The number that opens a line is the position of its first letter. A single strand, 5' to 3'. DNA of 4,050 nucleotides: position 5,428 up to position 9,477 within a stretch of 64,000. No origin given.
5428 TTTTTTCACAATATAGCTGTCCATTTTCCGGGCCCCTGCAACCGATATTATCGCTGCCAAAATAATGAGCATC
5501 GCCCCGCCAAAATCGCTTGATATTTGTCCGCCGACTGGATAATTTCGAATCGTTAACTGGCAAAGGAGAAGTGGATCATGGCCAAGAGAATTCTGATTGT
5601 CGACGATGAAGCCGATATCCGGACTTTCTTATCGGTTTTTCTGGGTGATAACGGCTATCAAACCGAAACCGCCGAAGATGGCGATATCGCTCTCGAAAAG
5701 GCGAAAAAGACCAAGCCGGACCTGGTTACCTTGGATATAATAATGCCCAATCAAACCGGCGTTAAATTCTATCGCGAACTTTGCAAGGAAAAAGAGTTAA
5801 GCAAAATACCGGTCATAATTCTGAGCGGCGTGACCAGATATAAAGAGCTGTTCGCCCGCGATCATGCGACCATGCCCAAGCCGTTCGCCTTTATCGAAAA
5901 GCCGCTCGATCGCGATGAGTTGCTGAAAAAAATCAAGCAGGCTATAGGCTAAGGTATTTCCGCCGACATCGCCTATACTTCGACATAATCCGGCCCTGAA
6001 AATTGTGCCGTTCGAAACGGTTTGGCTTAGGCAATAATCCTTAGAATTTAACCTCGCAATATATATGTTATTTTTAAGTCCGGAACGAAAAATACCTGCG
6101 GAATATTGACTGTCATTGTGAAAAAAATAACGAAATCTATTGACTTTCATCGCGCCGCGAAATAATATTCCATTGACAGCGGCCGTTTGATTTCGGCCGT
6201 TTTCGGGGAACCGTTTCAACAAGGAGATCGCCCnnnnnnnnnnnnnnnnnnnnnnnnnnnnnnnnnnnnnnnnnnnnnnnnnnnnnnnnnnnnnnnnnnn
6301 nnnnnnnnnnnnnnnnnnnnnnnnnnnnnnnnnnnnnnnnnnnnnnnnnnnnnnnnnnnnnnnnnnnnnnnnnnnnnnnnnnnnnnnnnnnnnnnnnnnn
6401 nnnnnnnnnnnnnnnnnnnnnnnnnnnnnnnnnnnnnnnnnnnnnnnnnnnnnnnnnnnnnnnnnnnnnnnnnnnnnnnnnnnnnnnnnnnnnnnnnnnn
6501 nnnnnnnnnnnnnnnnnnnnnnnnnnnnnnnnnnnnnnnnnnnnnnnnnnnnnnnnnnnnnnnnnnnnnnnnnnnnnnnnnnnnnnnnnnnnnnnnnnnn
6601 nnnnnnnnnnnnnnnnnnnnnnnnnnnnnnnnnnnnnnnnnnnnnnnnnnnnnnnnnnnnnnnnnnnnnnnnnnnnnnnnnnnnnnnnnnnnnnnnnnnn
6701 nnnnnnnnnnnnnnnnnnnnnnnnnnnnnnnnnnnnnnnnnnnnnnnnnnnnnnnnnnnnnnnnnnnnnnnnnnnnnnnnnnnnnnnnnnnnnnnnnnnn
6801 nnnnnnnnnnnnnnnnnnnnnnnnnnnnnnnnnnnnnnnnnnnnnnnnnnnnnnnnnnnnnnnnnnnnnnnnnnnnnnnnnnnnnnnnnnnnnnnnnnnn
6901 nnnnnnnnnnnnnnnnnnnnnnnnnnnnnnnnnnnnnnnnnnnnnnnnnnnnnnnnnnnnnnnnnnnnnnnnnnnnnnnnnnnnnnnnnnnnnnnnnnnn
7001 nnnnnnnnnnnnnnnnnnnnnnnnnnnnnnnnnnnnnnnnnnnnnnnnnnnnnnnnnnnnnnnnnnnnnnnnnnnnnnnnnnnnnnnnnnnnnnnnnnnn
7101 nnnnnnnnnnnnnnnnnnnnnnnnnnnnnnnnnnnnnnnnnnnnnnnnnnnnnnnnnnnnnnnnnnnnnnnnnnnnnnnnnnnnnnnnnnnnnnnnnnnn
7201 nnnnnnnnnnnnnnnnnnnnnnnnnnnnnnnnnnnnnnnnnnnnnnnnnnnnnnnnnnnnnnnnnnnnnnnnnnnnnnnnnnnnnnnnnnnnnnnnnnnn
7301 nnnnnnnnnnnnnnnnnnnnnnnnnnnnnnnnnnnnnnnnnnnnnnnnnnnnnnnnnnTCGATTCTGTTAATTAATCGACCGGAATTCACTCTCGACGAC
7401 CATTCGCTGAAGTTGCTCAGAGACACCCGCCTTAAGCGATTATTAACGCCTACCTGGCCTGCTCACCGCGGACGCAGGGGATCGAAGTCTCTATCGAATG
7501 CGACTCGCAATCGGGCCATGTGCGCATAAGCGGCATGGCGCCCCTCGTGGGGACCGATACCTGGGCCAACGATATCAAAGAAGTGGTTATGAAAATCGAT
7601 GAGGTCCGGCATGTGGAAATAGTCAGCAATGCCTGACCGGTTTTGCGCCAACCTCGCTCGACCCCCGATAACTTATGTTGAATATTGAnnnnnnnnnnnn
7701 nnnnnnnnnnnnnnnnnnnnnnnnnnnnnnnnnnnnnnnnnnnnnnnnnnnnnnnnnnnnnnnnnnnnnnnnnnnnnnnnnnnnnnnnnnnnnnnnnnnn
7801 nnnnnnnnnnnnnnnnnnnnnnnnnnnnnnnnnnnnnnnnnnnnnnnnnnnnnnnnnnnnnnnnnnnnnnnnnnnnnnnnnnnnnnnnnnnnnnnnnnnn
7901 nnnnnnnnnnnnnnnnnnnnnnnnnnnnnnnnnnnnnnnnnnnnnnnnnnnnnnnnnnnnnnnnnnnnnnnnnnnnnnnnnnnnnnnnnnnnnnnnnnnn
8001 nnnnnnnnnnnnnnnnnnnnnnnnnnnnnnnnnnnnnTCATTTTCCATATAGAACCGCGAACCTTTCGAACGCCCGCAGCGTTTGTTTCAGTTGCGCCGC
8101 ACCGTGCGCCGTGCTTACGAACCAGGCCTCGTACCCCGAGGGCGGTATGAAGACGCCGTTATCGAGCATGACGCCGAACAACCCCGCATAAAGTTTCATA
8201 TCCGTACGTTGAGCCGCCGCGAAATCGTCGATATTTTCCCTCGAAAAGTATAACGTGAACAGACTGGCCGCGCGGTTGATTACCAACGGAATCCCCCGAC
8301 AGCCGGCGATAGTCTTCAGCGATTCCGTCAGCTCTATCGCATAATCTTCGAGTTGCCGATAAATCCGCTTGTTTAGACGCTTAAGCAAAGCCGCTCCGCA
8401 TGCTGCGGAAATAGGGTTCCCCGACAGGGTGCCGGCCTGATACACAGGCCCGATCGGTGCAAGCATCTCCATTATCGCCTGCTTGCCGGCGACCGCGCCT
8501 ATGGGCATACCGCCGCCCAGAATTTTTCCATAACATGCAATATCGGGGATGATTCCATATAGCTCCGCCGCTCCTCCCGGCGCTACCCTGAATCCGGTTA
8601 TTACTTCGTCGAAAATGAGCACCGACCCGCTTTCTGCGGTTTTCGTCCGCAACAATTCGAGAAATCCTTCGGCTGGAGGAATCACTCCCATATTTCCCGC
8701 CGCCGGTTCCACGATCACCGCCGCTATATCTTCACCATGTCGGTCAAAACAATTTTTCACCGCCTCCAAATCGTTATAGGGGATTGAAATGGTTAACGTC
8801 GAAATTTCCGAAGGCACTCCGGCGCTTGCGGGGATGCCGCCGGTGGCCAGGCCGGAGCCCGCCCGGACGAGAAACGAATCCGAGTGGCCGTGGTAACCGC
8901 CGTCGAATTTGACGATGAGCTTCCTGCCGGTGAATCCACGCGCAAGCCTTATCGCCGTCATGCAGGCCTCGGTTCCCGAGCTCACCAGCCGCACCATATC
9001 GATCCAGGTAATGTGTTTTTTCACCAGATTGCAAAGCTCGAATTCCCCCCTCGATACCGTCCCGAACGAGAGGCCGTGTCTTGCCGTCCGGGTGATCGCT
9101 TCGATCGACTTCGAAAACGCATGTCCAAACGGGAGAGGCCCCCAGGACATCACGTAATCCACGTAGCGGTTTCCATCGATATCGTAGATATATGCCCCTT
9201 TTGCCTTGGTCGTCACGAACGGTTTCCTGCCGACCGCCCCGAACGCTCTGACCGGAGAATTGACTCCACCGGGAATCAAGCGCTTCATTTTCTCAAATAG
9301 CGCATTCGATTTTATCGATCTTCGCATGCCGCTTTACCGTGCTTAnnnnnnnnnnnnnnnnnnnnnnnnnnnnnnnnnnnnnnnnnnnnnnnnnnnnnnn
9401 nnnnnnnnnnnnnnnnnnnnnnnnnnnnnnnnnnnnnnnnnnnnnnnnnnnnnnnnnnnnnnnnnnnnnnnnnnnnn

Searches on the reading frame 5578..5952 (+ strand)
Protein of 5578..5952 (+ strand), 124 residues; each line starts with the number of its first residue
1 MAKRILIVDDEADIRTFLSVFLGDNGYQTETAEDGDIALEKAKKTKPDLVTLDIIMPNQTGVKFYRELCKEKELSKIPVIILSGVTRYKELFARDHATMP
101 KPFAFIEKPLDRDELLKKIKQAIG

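Call 3: search_protein_families(library=pfam, proteins=[window:5578-5952:+], max_evalue=0.1)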
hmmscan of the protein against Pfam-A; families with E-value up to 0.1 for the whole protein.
window:5578-5952:+ (124 aa): 2 families
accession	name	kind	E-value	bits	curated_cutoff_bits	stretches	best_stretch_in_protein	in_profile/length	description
PF00072.30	Response_reg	-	6.7e-24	84.6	30.2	1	5-120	1-111/111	Response regulator receiver domain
PF06490.17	FleQ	-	0.006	17.3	22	1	4-122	1-106/108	Flagellar regulatory protein FleQ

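Call 4: search_protein_families(library=ncbifam, proteins=[window:5578-5952:+], max_evalue=0.1)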
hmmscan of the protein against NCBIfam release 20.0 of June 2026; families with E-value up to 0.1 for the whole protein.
window:5578-5952:+ (124 aa): 97 families (the best 25 are shown)
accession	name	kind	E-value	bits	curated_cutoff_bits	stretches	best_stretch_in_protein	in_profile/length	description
NF045717.1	DVU0259_DivK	exception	1.8e-35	121.6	160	1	1-124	1-117/117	DVU0259 family response regulator domain-containing protein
NF051870.1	NAssimRespRegNtrX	equivalog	1.5e-19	70.3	600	1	3-123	2-119/452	nitrogen assimilation response regulator NtrX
TIGR02154.1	PhoB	equivalog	2.4e-19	69.6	296.2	1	1-120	1-117/226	phosphate regulon transcriptional regulator PhoB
NF008469.0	PRK11361.1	equivalog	9.6e-19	67.4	714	1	2-122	4-119/461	acetoacetate metabolism transcriptional regulator AtoC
NF007546.0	PRK10161.1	equivalog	1.3e-18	67.4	471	1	1-121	1-118/229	phosphate response regulator transcription factor PhoB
NF045944.1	ResRegRpaBCyano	equivalog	7.8e-18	64.7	330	1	6-90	1-82/229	response regulator transcription factor RpaB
NF040689.1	MtrAB_MtrA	equivalog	5.9e-17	61.7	300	1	5-121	1-111/219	MtrAB system response regulator MtrA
NF007969.0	PRK10693.1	equivalog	6.5e-16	58.3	329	1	2-87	7-90/337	two-component system response regulator RssB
NF011695.0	PRK15115.1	equivalog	9.7e-16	57.5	763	1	3-123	7-122/445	two-component system response regulator GlrR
NF040534.1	resp_reg_YycF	equivalog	1.2e-15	57.5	340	1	3-83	1-78/231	response regulator YycF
TIGR01818.1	ntrC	equivalog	2.9e-15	56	558.6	1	5-123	1-114/463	nitrogen regulation protein NR(I)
NF041733.1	resp_reg_CseB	equivalog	9.2e-15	54.6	350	1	4-120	2-112/228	two-component system response regulator CseB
NF001965.0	PRK00742.1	subfamily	1.4e-14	54.1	293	1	3-87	4-87/357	chemotaxis-specific protein-glutamate methyltransferase CheB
NF007135.0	PRK09581.1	equivalog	1.5e-14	53.6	474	1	1-120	1-117/457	PleD family two-component system response regulator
NF010076.0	PRK13557.1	subfamily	3.1e-14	52.3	631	1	3-123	416-533/540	histidine kinase famiy protein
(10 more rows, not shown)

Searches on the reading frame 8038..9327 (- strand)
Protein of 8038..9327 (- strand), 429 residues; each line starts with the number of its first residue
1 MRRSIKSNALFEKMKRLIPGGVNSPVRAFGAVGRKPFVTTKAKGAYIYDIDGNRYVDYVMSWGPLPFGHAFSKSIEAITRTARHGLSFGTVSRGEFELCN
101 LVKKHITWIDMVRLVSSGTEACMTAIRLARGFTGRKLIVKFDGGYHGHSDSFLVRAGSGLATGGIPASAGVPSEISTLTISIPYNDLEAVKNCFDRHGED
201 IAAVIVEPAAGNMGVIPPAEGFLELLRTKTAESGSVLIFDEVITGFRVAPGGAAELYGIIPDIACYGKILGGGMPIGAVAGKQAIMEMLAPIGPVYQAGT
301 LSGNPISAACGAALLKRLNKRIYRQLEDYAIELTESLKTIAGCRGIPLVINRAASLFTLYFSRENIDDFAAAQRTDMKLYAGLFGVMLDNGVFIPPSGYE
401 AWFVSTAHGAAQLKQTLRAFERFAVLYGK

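Call 46: search_protein_families(library=pfam, proteins=[window:8038-9327:-], max_evalue=0.00001)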
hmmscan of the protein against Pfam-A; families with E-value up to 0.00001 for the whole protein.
window:8038-9327:- (429 aa): 1 family
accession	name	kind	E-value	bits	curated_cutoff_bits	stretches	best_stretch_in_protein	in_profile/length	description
PF00202.27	Aminotran_3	-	8.2e-61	206.3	30.5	1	34-340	6-329/403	Aminotransferase class-III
